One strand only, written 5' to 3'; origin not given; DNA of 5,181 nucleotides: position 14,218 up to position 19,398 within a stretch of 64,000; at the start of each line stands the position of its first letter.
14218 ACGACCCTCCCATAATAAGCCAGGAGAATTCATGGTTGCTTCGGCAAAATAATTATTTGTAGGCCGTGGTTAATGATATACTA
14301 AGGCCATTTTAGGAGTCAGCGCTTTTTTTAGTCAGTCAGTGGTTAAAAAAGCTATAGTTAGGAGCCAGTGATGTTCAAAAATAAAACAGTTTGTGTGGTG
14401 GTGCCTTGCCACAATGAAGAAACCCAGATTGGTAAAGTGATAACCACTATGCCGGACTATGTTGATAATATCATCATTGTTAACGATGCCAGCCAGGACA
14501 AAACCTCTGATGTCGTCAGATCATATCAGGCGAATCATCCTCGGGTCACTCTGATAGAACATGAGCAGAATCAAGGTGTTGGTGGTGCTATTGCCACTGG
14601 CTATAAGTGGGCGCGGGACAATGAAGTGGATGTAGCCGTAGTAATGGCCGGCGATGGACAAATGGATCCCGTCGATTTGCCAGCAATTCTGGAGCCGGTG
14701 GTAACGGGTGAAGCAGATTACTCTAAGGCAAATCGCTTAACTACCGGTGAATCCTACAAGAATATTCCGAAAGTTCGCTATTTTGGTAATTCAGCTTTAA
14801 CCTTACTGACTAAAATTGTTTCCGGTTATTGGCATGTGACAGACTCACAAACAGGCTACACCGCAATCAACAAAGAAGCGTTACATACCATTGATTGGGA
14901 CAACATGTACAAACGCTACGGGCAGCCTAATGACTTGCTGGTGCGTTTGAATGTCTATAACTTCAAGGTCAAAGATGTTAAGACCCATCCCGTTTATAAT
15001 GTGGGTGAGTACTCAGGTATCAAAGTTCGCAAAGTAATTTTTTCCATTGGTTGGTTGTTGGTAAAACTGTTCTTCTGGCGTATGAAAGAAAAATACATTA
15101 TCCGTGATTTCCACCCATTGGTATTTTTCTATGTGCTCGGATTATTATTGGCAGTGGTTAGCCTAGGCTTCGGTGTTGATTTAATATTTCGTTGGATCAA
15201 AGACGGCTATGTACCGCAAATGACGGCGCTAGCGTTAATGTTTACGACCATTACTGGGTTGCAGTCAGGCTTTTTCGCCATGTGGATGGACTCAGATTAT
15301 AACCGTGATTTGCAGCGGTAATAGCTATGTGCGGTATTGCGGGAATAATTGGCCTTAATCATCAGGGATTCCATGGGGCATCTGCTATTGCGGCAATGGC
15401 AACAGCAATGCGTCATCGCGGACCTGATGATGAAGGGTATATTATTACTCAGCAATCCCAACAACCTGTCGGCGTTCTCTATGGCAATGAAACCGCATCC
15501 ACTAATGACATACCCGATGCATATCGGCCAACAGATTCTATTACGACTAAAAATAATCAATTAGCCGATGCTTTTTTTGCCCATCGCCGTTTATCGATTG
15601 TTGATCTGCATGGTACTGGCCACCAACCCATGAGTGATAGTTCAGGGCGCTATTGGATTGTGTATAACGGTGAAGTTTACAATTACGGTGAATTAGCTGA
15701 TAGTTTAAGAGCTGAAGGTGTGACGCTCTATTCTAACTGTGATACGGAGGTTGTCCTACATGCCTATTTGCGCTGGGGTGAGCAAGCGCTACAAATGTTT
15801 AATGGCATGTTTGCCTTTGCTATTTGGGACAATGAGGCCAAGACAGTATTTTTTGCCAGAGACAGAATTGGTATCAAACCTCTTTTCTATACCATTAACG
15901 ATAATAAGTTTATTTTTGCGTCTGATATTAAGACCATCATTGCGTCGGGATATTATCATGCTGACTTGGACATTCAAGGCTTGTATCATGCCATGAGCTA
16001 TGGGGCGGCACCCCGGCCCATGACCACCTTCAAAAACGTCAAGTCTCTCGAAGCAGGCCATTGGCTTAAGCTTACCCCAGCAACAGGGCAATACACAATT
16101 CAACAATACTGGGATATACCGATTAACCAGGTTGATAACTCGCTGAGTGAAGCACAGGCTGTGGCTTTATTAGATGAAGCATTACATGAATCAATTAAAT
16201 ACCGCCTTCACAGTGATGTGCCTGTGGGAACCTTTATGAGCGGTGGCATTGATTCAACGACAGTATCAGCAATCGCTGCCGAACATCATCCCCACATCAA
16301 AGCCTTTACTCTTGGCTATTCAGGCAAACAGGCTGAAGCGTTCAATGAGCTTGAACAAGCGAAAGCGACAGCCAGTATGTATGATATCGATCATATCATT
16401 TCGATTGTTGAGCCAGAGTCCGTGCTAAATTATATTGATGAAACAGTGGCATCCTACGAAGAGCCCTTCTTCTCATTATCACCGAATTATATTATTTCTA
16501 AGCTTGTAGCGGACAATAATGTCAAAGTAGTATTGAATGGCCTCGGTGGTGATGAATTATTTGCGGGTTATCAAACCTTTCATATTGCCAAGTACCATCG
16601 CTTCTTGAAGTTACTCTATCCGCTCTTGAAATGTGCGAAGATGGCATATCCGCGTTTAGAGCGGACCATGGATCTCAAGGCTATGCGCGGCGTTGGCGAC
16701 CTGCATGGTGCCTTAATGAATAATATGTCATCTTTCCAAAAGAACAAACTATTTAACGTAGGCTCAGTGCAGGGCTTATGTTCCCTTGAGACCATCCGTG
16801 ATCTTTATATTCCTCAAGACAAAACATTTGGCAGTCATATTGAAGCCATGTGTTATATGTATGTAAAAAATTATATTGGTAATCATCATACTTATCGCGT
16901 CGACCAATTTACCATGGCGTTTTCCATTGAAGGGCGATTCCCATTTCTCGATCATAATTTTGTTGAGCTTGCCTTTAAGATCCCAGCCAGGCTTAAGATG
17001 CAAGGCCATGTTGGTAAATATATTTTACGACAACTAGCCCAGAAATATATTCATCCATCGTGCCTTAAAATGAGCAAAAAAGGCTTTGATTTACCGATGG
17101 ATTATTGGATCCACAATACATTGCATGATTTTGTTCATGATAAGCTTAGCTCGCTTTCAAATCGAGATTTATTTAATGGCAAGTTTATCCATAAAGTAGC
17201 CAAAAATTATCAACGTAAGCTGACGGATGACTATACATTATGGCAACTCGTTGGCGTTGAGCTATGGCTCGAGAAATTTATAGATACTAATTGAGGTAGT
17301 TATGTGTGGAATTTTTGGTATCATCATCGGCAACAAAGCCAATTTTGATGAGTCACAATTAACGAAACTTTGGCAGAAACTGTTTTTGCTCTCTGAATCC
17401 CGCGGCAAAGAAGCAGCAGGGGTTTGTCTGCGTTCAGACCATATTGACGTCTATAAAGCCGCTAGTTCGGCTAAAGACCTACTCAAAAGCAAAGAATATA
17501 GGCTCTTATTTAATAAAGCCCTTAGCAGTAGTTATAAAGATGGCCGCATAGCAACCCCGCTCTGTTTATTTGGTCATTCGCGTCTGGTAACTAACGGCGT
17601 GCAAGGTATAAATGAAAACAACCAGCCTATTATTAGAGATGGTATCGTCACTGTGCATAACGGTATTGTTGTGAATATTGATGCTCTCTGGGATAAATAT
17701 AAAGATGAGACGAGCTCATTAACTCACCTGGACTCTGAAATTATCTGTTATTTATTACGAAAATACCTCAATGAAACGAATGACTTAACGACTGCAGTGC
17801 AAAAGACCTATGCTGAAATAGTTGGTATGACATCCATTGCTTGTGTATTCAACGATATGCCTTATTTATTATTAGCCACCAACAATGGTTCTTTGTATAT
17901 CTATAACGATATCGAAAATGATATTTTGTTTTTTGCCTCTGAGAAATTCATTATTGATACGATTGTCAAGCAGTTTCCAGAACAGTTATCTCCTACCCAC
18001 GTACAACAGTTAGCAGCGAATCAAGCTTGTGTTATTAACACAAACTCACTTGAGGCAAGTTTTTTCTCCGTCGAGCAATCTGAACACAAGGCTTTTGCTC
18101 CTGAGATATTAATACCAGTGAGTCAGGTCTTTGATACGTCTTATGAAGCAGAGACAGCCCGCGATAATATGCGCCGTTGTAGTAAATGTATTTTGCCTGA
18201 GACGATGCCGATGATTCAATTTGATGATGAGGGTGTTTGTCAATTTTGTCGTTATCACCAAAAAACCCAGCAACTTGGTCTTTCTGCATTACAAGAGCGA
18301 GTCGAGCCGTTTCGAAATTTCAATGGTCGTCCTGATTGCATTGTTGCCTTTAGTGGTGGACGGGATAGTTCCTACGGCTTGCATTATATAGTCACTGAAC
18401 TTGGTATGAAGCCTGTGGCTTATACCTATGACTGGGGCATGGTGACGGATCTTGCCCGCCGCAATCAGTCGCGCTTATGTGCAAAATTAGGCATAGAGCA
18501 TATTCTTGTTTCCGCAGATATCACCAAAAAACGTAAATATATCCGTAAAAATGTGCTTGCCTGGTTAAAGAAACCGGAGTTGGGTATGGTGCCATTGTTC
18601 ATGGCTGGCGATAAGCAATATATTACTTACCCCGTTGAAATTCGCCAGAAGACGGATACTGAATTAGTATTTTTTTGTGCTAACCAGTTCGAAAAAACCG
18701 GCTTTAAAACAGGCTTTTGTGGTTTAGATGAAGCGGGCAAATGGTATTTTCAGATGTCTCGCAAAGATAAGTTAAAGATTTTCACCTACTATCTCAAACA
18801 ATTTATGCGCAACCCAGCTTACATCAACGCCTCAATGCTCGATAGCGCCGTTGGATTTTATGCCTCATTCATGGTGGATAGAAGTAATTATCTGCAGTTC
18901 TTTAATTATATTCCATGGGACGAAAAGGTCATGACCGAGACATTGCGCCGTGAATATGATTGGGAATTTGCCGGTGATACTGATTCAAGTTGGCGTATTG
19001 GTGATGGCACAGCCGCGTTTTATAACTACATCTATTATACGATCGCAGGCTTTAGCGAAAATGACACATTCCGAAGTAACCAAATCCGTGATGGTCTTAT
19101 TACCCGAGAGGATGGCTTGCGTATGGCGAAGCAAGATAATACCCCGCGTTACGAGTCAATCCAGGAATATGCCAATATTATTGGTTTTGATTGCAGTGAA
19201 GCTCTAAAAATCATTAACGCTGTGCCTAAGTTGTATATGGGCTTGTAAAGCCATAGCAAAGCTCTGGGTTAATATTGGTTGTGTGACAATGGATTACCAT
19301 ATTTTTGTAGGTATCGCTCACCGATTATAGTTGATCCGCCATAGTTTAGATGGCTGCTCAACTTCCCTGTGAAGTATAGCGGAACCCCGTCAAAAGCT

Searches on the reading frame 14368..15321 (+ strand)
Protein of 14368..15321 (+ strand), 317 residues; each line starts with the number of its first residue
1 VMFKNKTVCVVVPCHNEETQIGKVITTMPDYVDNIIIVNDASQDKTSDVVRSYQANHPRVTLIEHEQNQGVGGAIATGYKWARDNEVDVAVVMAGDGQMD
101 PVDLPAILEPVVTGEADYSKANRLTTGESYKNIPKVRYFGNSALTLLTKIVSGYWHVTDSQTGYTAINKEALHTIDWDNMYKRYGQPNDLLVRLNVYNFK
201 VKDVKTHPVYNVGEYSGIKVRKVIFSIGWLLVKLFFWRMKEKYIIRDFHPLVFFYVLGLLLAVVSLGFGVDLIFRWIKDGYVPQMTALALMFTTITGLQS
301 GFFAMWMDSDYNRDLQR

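Call 7: search_protein_families(library=pfam, proteins=[window:14368-15321:+])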
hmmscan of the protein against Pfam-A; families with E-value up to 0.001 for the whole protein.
window:14368-15321:+ (317 aa): 2 families
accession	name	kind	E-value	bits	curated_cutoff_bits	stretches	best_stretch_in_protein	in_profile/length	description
PF00535.33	Glycos_transf_2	-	9.7e-24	84.6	23.3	1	9-174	1-166/168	Glycosyl transferase family 2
PF13641.12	Glyco_tranf_2_3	-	1.1e-05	26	27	1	8-111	3-111/230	Glycosyltransferase like family 2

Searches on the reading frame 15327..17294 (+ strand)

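Call 7: search_protein_families(library=pfam, proteins=[window:15327-17294:+])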
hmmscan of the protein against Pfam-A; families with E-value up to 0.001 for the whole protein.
window:15327-17294:+ (655 aa): 5 families
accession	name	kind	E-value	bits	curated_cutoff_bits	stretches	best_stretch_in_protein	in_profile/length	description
PF00733.27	Asn_synthase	-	4.4e-78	263.8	21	1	282-649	2-354/354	Asparagine synthase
PF13537.11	GATase_7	-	1.7e-44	151.2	25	1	86-205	1-122/123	Glutamine amidotransferase domain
PF13522.11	GATase_6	-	2.3e-42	144.5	27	1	81-200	11-130/130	Glutamine amidotransferase domain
PF12481.13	DUF3700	-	1.1e-06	28.7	27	1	152-206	123-178/228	Aluminium induced protein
PF06508.19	QueC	-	2.5e-05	24.3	22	1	303-358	5-57/210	Queuosine biosynthesis protein QueC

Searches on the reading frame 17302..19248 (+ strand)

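Call 7: search_protein_families(library=pfam, proteins=[window:17302-19248:+])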
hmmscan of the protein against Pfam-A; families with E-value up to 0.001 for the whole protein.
window:17302-19248:+ (648 aa): 2 families
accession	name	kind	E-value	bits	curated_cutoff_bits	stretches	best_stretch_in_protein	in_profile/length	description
PF13522.11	GATase_6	-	9.2e-11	42.3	27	1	88-214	12-130/130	Glutamine amidotransferase domain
PF13537.11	GATase_7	-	1.4e-10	41.7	25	1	93-215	2-118/123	Glutamine amidotransferase domain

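Call 20: search_protein_families(library=pfam, proteins=[window:17302-19248:+], max_evalue=5)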
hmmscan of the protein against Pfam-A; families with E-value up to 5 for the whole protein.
window:17302-19248:+ (648 aa): 6 families
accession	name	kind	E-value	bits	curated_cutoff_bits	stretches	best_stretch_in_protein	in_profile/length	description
PF13522.11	GATase_6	-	9.2e-11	42.3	27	1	88-214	12-130/130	Glutamine amidotransferase domain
PF13537.11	GATase_7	-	1.4e-10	41.7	25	1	93-215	2-118/123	Glutamine amidotransferase domain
PF06508.19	QueC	-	0.02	14.8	22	1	346-409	2-64/210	Queuosine biosynthesis protein QueC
PF00764.25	Arginosuc_synth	-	0.075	13.5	27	1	347-403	3-59/162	Arginosuccinate synthase N-terminal HUP domain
PF10266.14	Strumpellin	-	0.077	11.1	25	1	115-186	266-336/1084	Hereditary spastic paraplegia protein strumpellin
PF01171.26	ATP_bind_3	-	0.13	12.4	27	1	346-411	2-72/182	PP-loop family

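Call 36: search_protein_families(library=ncbifam, proteins=[window:17302-19248:+], max_evalue=0.0001)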
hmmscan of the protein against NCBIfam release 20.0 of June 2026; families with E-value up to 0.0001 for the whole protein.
window:17302-19248:+ (648 aa): 5 families
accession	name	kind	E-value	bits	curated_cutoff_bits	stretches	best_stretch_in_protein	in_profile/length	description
TIGR03573.1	WbuX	subfamily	1.1e-42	146.7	203.2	1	290-633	1-338/344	N-acetyl sugar amidotransferase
NF001484.0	PRK00331.1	subfamily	2e-18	66.2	381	1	1-249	1-228/601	isomerizing glutamine--fructose-6-phosphate transaminase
TIGR01135.1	glmS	equivalog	4.5e-14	51.9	418.05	1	2-249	1-227/607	glutamine--fructose-6-phosphate transaminase (isomerizing)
TIGR01134.1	purF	equivalog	1.1e-10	41.5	350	1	2-237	1-217/432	amidophosphoribosyltransferase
TIGR00268.2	TIGR00268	equivalog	1.8e-05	24.1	150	1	344-416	14-87/259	ATP-dependent sacrificial sulfur transferase LarE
